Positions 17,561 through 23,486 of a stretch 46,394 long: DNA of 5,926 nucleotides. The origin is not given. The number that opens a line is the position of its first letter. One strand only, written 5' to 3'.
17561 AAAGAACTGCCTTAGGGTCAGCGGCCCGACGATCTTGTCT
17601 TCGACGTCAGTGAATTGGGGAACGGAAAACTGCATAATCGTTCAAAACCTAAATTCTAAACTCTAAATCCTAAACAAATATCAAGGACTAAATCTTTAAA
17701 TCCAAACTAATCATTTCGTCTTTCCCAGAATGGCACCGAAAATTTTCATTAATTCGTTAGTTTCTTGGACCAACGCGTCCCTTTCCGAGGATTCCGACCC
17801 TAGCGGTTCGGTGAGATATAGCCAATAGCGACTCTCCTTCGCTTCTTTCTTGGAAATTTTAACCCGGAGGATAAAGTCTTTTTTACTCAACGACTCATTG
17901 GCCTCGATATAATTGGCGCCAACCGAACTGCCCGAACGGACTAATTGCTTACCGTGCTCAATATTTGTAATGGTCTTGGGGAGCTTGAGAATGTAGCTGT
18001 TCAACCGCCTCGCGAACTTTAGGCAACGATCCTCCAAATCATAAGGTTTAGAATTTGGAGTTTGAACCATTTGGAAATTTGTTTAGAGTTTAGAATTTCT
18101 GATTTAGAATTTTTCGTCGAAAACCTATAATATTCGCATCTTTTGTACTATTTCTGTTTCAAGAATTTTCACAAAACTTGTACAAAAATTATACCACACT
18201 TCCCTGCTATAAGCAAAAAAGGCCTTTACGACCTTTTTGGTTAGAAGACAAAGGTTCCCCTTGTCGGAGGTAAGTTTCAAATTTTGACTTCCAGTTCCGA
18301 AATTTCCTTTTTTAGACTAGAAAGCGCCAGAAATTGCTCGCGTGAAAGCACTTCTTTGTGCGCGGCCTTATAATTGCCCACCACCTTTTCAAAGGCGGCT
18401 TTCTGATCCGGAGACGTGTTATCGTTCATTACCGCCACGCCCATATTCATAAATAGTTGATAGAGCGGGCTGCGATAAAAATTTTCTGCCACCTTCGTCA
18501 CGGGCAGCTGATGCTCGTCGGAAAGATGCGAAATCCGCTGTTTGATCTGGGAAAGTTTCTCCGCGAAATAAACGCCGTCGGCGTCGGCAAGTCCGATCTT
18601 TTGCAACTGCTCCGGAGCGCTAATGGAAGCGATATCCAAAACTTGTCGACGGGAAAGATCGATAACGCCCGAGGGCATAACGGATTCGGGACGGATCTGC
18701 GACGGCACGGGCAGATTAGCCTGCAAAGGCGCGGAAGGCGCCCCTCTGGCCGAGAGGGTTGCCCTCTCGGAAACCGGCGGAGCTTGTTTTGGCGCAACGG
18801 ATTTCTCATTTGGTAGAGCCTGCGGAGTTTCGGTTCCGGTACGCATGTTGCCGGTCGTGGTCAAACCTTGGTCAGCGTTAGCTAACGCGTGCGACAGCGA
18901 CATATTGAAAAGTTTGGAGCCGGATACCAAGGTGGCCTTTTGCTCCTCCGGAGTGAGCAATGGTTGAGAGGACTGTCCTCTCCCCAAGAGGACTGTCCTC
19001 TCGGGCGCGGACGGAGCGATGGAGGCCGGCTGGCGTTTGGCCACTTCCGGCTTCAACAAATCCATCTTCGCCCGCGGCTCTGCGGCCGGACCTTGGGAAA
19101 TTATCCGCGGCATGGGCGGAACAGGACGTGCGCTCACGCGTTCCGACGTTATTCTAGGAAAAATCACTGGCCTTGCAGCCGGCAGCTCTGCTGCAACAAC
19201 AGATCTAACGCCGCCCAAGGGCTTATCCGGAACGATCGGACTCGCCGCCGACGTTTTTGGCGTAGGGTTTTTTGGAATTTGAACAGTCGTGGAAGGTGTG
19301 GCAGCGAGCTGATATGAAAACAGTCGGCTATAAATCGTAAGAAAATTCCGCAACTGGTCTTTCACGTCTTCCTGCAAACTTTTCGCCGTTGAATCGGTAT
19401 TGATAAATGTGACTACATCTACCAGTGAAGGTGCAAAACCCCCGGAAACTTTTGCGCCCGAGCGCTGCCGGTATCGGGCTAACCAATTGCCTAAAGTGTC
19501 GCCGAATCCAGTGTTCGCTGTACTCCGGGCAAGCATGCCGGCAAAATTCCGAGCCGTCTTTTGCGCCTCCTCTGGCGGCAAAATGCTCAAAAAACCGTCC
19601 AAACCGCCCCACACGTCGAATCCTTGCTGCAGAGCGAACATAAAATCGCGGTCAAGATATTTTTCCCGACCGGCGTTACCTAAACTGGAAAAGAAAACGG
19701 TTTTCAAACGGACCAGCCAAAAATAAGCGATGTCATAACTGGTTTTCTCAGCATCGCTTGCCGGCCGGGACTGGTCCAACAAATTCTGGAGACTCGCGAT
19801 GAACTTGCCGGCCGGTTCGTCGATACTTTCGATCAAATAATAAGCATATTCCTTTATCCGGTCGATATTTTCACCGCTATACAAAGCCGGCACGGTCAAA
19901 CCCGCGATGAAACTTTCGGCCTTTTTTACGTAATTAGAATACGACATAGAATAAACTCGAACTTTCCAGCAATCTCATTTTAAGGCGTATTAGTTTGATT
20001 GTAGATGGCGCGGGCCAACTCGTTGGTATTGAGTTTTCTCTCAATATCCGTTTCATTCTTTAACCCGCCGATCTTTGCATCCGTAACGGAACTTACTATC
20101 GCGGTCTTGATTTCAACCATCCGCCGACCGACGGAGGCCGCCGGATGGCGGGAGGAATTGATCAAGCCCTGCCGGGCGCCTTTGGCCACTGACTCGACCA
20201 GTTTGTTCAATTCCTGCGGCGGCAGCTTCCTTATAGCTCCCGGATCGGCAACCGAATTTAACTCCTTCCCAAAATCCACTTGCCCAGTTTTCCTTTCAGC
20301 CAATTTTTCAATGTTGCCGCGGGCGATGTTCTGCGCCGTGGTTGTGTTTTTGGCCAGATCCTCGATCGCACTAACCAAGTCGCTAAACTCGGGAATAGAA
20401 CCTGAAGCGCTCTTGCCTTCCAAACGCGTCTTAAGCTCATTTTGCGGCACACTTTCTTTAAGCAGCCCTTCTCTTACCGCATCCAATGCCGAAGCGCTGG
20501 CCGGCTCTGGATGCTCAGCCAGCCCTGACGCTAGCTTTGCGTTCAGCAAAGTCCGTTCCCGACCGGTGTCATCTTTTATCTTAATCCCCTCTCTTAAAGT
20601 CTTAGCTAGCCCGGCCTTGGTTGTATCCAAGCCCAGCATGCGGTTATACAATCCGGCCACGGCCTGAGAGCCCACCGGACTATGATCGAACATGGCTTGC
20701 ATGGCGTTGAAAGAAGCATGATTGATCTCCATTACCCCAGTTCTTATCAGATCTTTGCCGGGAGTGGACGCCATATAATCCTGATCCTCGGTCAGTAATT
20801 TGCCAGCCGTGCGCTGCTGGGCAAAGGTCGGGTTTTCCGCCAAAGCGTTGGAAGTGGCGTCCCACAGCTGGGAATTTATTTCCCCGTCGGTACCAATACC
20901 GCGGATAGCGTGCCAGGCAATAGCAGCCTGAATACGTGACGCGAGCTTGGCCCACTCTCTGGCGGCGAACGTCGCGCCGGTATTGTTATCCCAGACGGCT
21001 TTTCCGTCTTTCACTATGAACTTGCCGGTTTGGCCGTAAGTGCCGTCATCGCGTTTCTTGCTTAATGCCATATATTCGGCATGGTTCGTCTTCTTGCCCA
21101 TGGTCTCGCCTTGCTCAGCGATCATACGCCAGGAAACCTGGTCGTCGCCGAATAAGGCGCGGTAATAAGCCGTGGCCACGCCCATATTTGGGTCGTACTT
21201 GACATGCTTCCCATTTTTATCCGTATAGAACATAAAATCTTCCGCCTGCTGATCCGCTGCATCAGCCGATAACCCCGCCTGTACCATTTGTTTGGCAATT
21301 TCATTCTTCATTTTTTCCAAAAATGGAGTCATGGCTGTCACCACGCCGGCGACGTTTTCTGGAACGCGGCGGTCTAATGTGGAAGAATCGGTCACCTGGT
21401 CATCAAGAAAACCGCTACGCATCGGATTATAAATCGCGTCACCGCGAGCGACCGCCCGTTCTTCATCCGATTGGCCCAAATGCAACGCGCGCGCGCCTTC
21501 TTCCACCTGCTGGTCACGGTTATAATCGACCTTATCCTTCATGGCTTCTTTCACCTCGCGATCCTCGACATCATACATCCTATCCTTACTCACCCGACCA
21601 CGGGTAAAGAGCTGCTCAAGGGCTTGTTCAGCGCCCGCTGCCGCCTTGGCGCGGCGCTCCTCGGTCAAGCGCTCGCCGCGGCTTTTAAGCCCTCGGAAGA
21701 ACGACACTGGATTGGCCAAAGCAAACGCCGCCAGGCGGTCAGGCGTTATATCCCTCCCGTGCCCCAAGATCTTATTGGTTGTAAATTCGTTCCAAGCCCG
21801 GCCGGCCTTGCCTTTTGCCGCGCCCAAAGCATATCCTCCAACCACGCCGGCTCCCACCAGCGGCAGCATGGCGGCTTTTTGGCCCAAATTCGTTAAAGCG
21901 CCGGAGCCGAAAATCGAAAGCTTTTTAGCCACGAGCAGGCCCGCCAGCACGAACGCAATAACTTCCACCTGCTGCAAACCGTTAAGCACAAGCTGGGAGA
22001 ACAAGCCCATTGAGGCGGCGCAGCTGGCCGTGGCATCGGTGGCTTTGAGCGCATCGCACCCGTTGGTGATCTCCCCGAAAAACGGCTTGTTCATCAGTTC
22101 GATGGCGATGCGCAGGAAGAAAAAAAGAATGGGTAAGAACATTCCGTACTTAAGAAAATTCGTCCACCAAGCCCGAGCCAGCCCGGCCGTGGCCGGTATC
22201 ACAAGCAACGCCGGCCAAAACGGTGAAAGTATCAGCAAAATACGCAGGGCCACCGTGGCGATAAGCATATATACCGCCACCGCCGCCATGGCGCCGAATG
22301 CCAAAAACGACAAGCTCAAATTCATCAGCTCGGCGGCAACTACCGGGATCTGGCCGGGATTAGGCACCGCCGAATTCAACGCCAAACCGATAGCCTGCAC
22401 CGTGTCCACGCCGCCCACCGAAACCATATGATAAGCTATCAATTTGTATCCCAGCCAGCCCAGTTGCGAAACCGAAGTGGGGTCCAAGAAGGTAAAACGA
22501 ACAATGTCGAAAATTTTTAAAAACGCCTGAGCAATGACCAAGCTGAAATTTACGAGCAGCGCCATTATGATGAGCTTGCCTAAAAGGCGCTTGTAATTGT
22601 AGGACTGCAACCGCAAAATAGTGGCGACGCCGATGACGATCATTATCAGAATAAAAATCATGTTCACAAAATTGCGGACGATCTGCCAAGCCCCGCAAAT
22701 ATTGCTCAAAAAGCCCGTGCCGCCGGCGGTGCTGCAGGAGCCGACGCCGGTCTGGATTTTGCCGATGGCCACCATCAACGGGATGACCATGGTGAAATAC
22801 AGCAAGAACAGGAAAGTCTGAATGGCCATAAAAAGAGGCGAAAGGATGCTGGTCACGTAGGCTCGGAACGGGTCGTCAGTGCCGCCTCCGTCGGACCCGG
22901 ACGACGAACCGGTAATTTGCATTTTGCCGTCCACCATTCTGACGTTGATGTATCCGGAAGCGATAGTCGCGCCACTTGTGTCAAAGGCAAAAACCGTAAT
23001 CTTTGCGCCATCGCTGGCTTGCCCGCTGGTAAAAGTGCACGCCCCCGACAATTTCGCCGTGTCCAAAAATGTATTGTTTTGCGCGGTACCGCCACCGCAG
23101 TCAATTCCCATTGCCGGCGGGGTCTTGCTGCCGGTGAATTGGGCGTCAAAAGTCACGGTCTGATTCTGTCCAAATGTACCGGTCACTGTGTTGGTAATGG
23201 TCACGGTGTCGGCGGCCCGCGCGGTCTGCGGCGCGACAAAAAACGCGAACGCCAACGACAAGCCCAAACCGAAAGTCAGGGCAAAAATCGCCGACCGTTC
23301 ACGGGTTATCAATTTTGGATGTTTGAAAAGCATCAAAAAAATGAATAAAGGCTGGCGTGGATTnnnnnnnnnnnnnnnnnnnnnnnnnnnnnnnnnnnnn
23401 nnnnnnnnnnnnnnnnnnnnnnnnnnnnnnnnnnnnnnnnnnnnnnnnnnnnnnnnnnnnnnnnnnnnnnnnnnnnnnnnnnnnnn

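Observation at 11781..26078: Type IV secretion-like locus with no relaxase, coupling protein or integrase, organised as two operons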

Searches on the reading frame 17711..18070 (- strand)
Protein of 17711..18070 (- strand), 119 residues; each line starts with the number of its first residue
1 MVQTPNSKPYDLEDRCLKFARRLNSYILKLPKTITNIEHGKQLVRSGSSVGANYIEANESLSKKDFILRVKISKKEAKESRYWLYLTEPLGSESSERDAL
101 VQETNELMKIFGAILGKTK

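Call 4: search_protein_families(library=pfam, max_evalue=0.01, proteins=[window:17711-18070:-])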
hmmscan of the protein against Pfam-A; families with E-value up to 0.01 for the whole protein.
window:17711-18070:- (119 aa): 1 family
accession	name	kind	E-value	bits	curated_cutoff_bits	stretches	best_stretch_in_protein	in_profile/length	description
PF05635.17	23S_rRNA_IVP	-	3.8e-14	53.2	33.8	1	16-110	9-103/106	23S rRNA-intervening sequence protein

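Call 5: search_protein_families(library=ncbifam, max_evalue=0.01, proteins=[window:17711-18070:-])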
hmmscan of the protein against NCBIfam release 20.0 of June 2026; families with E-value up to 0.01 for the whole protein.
window:17711-18070:- (119 aa): 2 families
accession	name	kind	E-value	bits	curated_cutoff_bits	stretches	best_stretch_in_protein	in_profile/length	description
TIGR02436.1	TIGR02436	subfamily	4.7e-20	71.8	24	1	14-118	3-108/109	four helix bundle protein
NF008912.0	PRK12275.1-6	subfamily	4.1e-09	36.5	124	1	18-116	10-109/117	hypothetical protein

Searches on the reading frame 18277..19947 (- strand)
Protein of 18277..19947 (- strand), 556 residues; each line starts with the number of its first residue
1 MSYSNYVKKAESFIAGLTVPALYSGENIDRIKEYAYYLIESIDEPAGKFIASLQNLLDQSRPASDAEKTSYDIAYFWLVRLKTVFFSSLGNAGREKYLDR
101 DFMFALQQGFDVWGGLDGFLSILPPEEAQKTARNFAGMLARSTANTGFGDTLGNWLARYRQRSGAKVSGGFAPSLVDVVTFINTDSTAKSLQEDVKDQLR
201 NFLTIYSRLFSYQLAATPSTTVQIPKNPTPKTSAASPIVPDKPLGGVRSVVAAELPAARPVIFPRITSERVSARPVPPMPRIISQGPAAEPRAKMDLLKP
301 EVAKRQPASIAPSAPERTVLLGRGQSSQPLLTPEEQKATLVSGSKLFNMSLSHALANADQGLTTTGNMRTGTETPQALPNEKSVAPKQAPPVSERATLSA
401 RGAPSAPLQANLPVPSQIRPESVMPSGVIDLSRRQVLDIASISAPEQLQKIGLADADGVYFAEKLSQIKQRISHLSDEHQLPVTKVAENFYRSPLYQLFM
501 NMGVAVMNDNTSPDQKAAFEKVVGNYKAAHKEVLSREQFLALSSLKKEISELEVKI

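Call 4: search_protein_families(library=pfam, max_evalue=0.01, proteins=[window:18277-19947:-])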
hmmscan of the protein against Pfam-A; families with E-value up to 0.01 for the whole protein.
window:18277-19947:- (556 aa): 0 families

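Call 5: search_protein_families(library=ncbifam, max_evalue=0.01, proteins=[window:18277-19947:-])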
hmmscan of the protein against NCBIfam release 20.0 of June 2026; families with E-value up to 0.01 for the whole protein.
window:18277-19947:- (556 aa): 0 families
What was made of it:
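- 18277..19947 (-): 556-aa cytoplasmic protein with helical N- and C-terminal domains joined by a Pro-rich disordered linker of about 220 aa. Function unknown. It is the positional counterpart of SEML1_0011. No family hit (calls 4, 5).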

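Call 58: find_homologous_proteins(query=window:18277-19947:-, max_evalue=0.001)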
Query window:18277-19947:- (556 aa): 5 proteins with E <= 0.001 among 8000 candidates.
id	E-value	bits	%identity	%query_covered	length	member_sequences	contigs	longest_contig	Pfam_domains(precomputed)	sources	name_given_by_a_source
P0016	0.0e+0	1214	100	100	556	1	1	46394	-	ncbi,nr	ncbi:MAG: hypothetical protein M1275_03415 [Patescibacteria group bacterium]|nr:hypothetical protein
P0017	7.4e-104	366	66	53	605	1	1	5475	-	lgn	-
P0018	6.2e-61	225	52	50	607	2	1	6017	-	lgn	-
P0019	5.0e-58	215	48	54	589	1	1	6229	-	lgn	-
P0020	3.5e-18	84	36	31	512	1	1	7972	-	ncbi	-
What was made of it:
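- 18277..19947 (-): Only 4 homologues (call 58).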

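Call 61: find_encoding_contigs(protein=P0017, flank=6000, max_places=3)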
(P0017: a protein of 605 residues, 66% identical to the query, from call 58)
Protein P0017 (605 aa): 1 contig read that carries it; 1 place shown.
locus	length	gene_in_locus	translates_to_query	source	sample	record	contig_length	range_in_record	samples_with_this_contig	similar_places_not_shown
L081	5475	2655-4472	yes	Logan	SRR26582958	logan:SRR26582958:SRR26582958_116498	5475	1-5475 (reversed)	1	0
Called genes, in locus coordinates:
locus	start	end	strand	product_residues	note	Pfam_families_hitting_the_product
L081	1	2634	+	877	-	?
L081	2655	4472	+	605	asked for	-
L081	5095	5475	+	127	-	?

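Call 67: predict_structure(alignment_id=A4)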
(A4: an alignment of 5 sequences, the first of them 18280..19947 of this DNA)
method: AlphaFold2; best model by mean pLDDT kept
length: 556 residues; sequences in the alignment: 5
mean_pLDDT: 55.2   pTM: 0.30
mean pLDDT of the five models: 55.2, 46.1, 43.9, 42.2, 41.5
residues with pLDDT >= 90: 1; 70-90: 187; 50-70: 108; < 50: 260
segments of 3 or more residues with pLDDT < 50: 90-101, 142-150, 165-173, 212-389, 391-435
pLDDT, mean of each block of 10 residues (from residue 1): 73 87 85 79 67 84 77 77 62 45 53 53 51 53 42 62 50 57 75 64 61 40 32 33 31 29 31 37 33 33 31 30 32 38 38 44 30 28 32 29 33 34 33 54 84 66 82 84 84 87 81 80 85 82 79 54
secondary structure, 60 per line:
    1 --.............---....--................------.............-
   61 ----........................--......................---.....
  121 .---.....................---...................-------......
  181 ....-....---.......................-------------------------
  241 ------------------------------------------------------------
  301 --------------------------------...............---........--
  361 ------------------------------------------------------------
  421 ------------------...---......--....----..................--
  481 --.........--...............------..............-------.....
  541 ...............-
elements in order: H3-15 H19-22 H25-40 H47-59 H65-88 H91-112 H116-121 H125-145 H149-167 H175-184 H186-189 H193-215 H333-347 H351-358 H445-450 H453-456 H461-478 H483-491 H494-508 H515-528 H536-555

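Call 70: fold_search(model_id=the predicted structure, library=pdb)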
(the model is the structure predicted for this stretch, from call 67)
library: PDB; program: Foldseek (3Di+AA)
matches with E <= 10: 539; with E <= 0.001: 0
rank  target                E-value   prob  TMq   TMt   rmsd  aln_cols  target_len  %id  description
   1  8y9r_B                1.3e-01  0.51  0.13  0.19  13.0       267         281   10  Crystal structure of Spiral2 microtubule-binding domain from Physcomitrella patens (released 2024-12-18)
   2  4wrq_A                1.6e-01  0.25  0.09  0.17  16.4       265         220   14  Crystal Structure of 14-3-3 zeta with Chibby peptide (released 2015-05-06)
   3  3sl9_B                4.3e-01  0.38  0.11  0.25  13.1       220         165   14  X-ray structure of Beta catenin in complex with Bcl9 (released 2012-02-29)
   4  8qt5_A                5.1e-01  0.15  0.10  0.17  19.1       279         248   12  Crystal structure of Arabidopsis thaliana 14-3-3 isoform lambda in complex with a phosphopeptide from the transcriptio (released 2023-10-25)
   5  8eqh_B                5.5e-01  0.20  0.10  0.18  14.2       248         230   13  The crystal structure of 14-3-3 Beta containing 3-nitrotyrosine at position Y213 (released 2023-01-25)
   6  6hep_D                5.7e-01  0.20  0.10  0.20  14.2       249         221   17  Crystal structure of human 14-3-3 beta in complex with CFTR R-domain peptide pS753-pS768 (released 2018-10-24)
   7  9sv3_D                5.7e-01  0.20  0.10  0.18  17.5       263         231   11  Local refinement of EloB/EloC/VHL/CV2a/14-3-3zeta/ERa from pose 1 (released 2025-12-03)
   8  6ejl_A                6.2e-01  0.20  0.10  0.19  17.0       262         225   12  Structure of 14-3-3 zeta in complex with ASK1 14-3-3 binding motif (released 2017-11-08)
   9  8qdv_G                6.2e-01  0.16  0.10  0.18  17.0       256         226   12  Structure of 14-3-3 zeta delta C with the bivalent tau-pS214-pS324 peptide (released 2024-09-11)
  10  6hep_C                6.2e-01  0.16  0.10  0.18  14.5       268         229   15  Crystal structure of human 14-3-3 beta in complex with CFTR R-domain peptide pS753-pS768 (released 2018-10-24)
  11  4bg6_A                6.2e-01  0.14  0.09  0.18  16.9       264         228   12  14-3-3 interaction with Rnd3 prenyl-phosphorylation motif (released 2013-05-29)
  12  6hep_B                6.5e-01  0.14  0.09  0.17  16.4       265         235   14  Crystal structure of human 14-3-3 beta in complex with CFTR R-domain peptide pS753-pS768 (released 2018-10-24)
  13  3sla_E                6.7e-01  0.33  0.10  0.25  12.8       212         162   12  X-ray structure of first four repeats of human beta-catenin (released 2012-02-29)
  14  6bd1_A                7.3e-01  0.15  0.10  0.18  17.5       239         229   11  Complex of 14-3-3 theta with an IRSp53 peptide phosphorylated at S366 (released 2018-10-24)
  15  1qja_A                7.6e-01  0.14  0.10  0.17  16.2       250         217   13  14-3-3 ZETA/PHOSPHOPEPTIDE COMPLEX (MODE 2) (released 1999-09-15)
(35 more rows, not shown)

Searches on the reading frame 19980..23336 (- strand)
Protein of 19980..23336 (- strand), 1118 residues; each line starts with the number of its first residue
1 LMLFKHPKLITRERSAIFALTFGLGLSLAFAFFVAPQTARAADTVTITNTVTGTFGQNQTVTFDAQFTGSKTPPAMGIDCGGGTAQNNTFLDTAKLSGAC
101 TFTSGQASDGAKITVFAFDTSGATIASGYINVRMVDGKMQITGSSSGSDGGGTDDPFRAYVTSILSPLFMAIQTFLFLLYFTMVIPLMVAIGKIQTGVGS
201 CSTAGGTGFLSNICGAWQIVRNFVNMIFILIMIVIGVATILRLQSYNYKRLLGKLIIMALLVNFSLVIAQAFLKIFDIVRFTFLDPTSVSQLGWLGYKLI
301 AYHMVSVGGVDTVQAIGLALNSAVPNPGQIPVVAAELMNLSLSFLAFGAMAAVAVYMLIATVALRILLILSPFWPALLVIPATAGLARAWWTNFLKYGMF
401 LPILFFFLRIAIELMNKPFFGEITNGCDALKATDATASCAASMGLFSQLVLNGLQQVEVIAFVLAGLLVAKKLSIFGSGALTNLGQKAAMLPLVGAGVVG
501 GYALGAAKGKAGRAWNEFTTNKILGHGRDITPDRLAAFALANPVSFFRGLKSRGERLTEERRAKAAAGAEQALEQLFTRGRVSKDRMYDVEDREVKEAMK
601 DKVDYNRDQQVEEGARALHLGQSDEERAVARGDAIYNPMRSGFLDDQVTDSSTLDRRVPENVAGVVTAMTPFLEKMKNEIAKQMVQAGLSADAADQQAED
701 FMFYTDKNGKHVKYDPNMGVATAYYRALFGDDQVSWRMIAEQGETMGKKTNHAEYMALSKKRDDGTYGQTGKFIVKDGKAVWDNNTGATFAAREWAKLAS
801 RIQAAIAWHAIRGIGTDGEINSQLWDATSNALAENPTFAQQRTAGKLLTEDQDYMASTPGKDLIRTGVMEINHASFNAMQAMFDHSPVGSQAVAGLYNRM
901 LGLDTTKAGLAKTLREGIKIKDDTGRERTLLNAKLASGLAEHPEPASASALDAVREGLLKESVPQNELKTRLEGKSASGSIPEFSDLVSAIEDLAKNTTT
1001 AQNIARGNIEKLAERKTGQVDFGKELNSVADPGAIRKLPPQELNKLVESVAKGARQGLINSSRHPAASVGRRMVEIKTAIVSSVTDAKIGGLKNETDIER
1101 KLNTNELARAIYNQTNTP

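Call 4: search_protein_families(library=pfam, max_evalue=0.01, proteins=[window:19980-23336:-])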
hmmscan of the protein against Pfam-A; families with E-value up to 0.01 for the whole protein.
window:19980-23336:- (1118 aa): 1 family
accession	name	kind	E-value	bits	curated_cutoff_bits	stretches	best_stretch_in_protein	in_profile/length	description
PF04610.19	TrbL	-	0.00015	22.1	25.9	1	309-443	79-209/215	TrbL/VirB6 plasmid conjugal transfer protein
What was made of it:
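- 19980..23336 (-): 1118-aa extended VirB6/TrbL-like polytopic membrane protein. It has a signal peptide, an N-terminal outside domain, about 6-8 TM helices (residues 160-520) and a hydrophilic C-terminal extension of about 600 aa. TrbL E 1.5e-4, 22.1 bits, below GA 25.9 (call 4).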

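Call 5: search_protein_families(library=ncbifam, max_evalue=0.01, proteins=[window:19980-23336:-])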
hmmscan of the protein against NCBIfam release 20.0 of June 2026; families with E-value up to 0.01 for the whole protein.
window:19980-23336:- (1118 aa): 0 families

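Call 65: search_protein_families(library=pfam, alignment_id=A5, max_evalue=0.01)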
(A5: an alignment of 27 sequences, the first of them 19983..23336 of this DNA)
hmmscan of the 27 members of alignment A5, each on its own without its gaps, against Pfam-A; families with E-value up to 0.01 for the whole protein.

A. member 1, window:19983-23336:- (1118 aa): 1 family
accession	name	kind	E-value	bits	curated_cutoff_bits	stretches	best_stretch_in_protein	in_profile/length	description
PF04610.19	TrbL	-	0.00015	22.1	25.9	1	309-443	79-209/215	TrbL/VirB6 plasmid conjugal transfer protein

B. families by the number of members that match (of 27 scanned): 5 families
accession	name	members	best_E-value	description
PF04610.19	TrbL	6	1.6e-07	TrbL/VirB6 plasmid conjugal transfer protein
PF18911.6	PKD_4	1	2.8e-08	PKD domain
PF00801.26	PKD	1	1e-07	PKD domain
PF04888.17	SseC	1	0.00047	Secretion system effector C (SseC) like family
PF20216.3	DUF6576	1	0.0054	Family of unknown function (DUF6576)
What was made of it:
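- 19980..23336 (-): Six of 27 orthologues hit TrbL, best E 1.6e-7, and no other family recurs (call 65).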

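Call 66: search_solved_structures(query=A5, max_evalue=1)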
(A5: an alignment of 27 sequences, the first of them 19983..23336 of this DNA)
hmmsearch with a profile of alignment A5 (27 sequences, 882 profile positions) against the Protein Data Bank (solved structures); distinct sequences matched with E-value up to 1: 15.
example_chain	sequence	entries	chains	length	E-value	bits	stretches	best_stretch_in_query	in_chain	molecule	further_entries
8p0a_A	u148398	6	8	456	0.014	17.3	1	623-770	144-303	Structural maintenance of chromosomes protein 1A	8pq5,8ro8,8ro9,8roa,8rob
8ro6_A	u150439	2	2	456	0.014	17.3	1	623-770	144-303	Structural maintenance of chromosomes protein 1A (SMC1A)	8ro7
7lsz_A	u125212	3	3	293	0.084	14.7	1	349-505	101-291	Heat shock protein HSP 90-alpha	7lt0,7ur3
6btm_A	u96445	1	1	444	0.11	14.3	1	10-88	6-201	Alternative Complex III subunit A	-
6znl_Z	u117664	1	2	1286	0.32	12.8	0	488-845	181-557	Dynactin subunit 1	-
2nca_A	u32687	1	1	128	0.45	12.3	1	734-814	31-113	Hsp90 co-chaperone Cdc37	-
1ya9_A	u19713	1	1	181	0.48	12.2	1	635-775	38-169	Apolipoprotein E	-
30dr_S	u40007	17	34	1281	0.53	12.1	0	488-845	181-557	Dynactin subunit 1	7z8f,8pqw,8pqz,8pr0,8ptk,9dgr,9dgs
9fqr_Gn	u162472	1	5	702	0.62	11.8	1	664-802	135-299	Dynein axonemal intermediate chain 1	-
8emv_A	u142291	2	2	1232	0.85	11.4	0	683-819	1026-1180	1-phosphatidylinositol 4,5-bisphosphate phosphodiesterase beta-3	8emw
8emx_A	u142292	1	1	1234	0.85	11.4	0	683-819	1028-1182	1-phosphatidylinositol 4,5-bisphosphate phosphodiesterase beta-3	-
8uqn_B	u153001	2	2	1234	0.85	11.4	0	683-819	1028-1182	1-phosphatidylinositol 4,5-bisphosphate phosphodiesterase beta-3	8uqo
4gnk_B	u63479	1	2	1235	0.86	11.4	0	683-819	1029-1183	1-phosphatidylinositol 4,5-bisphosphate phosphodiesterase beta-3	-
7dtd_A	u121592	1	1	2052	0.89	11.3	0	375-486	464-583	Sodium channel protein type 1 subunit alpha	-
3s84_A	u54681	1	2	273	0.94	11.2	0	677-866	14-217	Apolipoprotein A-IV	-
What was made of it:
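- On Patescibacteria-clade T4SS (nested in MPF-FATA): There was no match to solved VirB6 sequences (call 66).
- Tried and rejected: No VirB6 hit (call 66).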
